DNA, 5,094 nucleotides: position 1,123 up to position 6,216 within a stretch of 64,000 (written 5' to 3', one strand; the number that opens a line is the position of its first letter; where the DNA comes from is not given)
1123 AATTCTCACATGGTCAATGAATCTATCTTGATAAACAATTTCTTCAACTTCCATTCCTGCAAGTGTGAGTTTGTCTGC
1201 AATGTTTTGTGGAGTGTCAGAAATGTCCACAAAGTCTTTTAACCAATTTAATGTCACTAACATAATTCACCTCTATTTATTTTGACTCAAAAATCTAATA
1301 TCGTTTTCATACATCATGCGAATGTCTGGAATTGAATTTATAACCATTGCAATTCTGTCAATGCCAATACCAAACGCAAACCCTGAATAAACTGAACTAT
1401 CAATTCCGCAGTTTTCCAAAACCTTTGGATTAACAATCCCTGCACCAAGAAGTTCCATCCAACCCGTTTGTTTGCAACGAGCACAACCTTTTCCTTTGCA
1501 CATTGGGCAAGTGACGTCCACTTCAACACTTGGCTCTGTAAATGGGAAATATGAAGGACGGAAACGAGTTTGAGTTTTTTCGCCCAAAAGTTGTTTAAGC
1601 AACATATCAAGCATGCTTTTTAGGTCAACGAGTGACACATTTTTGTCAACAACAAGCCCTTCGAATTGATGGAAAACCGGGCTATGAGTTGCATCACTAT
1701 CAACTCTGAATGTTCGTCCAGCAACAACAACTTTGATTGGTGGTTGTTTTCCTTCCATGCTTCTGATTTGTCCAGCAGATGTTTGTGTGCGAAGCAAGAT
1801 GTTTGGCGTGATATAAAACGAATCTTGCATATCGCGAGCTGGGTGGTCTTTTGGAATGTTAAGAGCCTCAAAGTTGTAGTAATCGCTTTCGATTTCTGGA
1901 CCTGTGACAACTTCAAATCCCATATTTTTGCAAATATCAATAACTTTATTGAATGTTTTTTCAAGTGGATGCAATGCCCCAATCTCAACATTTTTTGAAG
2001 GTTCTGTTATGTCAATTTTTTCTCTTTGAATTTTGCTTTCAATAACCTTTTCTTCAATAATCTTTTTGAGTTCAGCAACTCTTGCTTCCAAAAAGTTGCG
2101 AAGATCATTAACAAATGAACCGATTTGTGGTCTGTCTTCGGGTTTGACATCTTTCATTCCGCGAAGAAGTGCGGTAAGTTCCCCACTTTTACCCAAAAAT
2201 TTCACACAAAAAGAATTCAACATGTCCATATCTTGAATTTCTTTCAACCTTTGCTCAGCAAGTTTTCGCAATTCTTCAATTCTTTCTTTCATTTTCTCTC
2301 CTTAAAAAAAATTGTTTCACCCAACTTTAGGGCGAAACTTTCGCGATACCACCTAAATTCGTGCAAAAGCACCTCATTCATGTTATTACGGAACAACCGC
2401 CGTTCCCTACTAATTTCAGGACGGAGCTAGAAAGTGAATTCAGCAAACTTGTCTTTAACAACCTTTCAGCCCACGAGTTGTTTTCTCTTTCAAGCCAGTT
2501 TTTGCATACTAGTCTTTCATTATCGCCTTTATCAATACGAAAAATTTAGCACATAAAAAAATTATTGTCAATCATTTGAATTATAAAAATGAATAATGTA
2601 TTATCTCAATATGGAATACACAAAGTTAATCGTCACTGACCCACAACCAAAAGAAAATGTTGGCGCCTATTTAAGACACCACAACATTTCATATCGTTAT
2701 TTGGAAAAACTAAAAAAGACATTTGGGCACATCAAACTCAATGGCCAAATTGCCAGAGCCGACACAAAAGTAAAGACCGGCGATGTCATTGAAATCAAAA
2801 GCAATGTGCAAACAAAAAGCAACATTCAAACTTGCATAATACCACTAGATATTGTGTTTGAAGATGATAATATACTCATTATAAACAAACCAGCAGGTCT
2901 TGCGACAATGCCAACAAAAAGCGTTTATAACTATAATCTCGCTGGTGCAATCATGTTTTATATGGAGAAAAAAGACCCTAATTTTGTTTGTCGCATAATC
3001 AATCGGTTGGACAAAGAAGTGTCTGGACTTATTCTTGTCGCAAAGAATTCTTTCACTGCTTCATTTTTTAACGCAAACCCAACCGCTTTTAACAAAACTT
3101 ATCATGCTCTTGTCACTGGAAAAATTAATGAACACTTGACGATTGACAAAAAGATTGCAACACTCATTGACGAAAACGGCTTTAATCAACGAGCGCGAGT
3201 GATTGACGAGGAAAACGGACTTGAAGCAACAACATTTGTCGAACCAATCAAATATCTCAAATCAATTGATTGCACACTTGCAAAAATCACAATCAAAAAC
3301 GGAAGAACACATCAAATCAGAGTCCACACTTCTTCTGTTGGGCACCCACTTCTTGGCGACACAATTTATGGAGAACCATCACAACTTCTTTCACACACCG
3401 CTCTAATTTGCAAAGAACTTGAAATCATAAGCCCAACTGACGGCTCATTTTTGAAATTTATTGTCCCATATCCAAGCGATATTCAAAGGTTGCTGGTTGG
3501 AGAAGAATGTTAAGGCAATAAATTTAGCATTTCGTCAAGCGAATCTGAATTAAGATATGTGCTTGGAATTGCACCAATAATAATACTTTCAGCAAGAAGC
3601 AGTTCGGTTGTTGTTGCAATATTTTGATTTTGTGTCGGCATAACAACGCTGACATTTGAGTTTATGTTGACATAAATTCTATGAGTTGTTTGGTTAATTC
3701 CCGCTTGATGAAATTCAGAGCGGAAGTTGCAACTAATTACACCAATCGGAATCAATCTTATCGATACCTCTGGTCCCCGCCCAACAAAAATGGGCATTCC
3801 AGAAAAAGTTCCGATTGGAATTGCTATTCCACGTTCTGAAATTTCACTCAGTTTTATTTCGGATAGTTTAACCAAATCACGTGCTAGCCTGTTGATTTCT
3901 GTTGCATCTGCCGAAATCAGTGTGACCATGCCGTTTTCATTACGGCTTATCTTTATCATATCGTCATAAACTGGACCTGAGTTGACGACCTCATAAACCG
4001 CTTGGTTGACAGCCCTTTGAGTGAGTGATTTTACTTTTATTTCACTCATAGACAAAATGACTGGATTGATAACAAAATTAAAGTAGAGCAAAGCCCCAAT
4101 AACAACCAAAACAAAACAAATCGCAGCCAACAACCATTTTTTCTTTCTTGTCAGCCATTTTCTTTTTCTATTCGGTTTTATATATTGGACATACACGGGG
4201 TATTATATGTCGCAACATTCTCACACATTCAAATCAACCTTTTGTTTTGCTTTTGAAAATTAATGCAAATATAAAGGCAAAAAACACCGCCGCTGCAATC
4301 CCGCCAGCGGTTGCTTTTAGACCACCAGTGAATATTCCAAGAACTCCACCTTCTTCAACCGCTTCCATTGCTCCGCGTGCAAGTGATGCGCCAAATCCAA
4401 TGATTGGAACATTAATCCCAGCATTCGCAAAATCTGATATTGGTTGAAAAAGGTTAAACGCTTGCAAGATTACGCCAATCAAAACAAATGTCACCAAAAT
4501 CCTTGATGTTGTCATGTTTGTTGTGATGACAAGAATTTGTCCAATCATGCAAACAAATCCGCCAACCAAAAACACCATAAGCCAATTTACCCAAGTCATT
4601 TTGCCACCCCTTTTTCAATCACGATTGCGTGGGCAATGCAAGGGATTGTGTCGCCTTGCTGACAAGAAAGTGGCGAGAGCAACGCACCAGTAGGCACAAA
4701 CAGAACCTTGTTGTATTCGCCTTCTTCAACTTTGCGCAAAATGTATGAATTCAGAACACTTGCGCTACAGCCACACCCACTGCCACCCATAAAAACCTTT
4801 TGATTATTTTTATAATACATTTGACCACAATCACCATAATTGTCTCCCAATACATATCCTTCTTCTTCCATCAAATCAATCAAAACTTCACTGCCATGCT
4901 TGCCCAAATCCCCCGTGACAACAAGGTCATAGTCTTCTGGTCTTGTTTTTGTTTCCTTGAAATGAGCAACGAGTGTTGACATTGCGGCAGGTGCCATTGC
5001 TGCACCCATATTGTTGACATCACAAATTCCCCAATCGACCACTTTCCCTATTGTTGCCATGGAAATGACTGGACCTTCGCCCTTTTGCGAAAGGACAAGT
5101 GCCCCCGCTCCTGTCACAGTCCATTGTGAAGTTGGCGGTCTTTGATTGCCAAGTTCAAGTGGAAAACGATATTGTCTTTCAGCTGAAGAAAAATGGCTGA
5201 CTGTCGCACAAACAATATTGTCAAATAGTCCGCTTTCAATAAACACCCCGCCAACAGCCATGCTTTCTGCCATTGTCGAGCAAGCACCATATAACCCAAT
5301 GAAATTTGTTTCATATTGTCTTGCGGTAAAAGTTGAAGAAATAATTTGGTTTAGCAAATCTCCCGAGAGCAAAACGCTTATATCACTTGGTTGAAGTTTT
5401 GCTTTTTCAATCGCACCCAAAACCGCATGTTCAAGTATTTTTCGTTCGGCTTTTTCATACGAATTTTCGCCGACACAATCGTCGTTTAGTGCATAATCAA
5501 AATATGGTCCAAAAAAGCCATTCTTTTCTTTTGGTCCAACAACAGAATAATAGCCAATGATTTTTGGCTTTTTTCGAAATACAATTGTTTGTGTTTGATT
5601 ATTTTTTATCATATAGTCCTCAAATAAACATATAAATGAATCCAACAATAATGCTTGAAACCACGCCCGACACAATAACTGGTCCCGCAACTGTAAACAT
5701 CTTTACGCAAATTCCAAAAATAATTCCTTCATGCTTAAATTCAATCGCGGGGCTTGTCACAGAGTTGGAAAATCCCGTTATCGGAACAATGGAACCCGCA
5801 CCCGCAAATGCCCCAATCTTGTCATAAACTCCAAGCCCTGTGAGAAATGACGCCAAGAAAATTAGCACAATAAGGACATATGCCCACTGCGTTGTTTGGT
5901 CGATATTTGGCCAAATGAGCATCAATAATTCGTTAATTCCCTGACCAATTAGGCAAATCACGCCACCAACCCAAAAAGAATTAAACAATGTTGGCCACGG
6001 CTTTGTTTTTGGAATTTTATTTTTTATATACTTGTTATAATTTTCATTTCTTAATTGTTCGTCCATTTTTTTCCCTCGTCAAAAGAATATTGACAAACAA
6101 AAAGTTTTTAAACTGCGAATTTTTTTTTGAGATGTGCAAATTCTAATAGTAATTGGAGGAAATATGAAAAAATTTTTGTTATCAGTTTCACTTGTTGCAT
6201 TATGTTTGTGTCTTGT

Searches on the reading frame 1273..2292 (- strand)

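Call 52: search_protein_families(library=pfam, proteins=[window:1273-2292:-], max_evalue=0.001)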
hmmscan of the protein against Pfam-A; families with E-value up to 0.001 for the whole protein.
window:1273-2292:- (339 aa): 2 families
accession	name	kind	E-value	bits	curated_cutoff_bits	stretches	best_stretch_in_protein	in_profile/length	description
PF01409.25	tRNA-synt_2d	-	3.8e-97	325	19.8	1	92-337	1-245/246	tRNA synthetases class II core domain (F)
PF02912.23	Phe_tRNA-synt_N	-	1.1e-18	67.3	22.3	1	21-87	2-68/69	Aminoacyl tRNA synthetase class II, N-terminal domain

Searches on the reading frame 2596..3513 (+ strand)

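Call 52: search_protein_families(library=pfam, proteins=[window:2596-3513:+], max_evalue=0.001)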
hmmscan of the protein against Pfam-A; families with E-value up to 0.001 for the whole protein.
window:2596-3513:+ (305 aa): 1 family
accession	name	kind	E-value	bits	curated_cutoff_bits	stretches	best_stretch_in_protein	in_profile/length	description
PF00849.27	PseudoU_synth_2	-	2.4e-27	96.5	26.8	1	92-246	1-151/152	RNA pseudouridylate synthase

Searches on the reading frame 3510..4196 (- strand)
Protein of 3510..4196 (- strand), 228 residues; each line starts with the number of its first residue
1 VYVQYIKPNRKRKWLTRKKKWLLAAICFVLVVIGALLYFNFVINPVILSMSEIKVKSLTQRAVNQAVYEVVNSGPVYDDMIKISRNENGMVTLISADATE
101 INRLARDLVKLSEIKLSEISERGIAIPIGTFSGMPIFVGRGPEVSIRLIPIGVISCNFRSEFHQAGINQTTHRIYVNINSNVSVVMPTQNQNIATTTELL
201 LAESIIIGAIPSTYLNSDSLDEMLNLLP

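Call 52: search_protein_families(library=pfam, proteins=[window:3510-4196:-], max_evalue=0.001)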
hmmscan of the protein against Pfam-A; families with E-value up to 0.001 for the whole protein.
window:3510-4196:- (228 aa): 1 family
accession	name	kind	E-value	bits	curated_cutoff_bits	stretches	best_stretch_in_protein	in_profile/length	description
PF09560.15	Spore_YunB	-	3.7e-28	97.9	25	1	124-213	2-91/91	Sporulation protein YunB (Spo_YunB)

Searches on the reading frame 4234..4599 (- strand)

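Call 52: search_protein_families(library=pfam, proteins=[window:4234-4599:-], max_evalue=0.001)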
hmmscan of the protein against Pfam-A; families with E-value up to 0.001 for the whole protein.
window:4234-4599:- (121 aa): 1 family
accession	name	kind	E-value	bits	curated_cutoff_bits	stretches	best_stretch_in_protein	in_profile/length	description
PF03862.18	SpoVAC_SpoVAEB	-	4.1e-32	111.4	25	1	6-114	2-117/117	SpoVAC/SpoVAEB sporulation membrane protein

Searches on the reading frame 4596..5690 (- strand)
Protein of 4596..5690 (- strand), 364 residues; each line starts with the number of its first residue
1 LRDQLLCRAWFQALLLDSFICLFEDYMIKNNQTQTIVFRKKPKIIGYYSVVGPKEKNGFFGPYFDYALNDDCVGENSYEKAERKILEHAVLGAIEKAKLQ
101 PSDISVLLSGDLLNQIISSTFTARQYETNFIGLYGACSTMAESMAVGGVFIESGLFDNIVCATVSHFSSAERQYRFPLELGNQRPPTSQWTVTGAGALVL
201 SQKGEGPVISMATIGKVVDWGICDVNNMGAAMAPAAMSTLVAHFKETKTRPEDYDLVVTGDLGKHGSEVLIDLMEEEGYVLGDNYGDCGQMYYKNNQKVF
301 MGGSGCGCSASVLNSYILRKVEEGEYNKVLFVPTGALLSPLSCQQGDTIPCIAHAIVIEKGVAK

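Call 52: search_protein_families(library=pfam, proteins=[window:4596-5690:-], max_evalue=0.001)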
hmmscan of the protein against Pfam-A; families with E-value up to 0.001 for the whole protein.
window:4596-5690:- (364 aa): 1 family
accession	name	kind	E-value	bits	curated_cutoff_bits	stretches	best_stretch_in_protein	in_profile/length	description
PF07451.17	SpoVAD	-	2.1e-144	480.7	22.1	1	33-359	2-329/329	Stage V sporulation protein AD (SpoVAD)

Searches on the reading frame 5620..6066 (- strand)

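Call 52: search_protein_families(library=pfam, proteins=[window:5620-6066:-], max_evalue=0.001)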
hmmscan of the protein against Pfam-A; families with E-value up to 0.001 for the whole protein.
window:5620-6066:- (148 aa): 1 family
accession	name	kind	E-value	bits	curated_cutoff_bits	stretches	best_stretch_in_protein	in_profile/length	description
PF03862.18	SpoVAC_SpoVAEB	-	2.9e-38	131.2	25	1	28-144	3-117/117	SpoVAC/SpoVAEB sporulation membrane protein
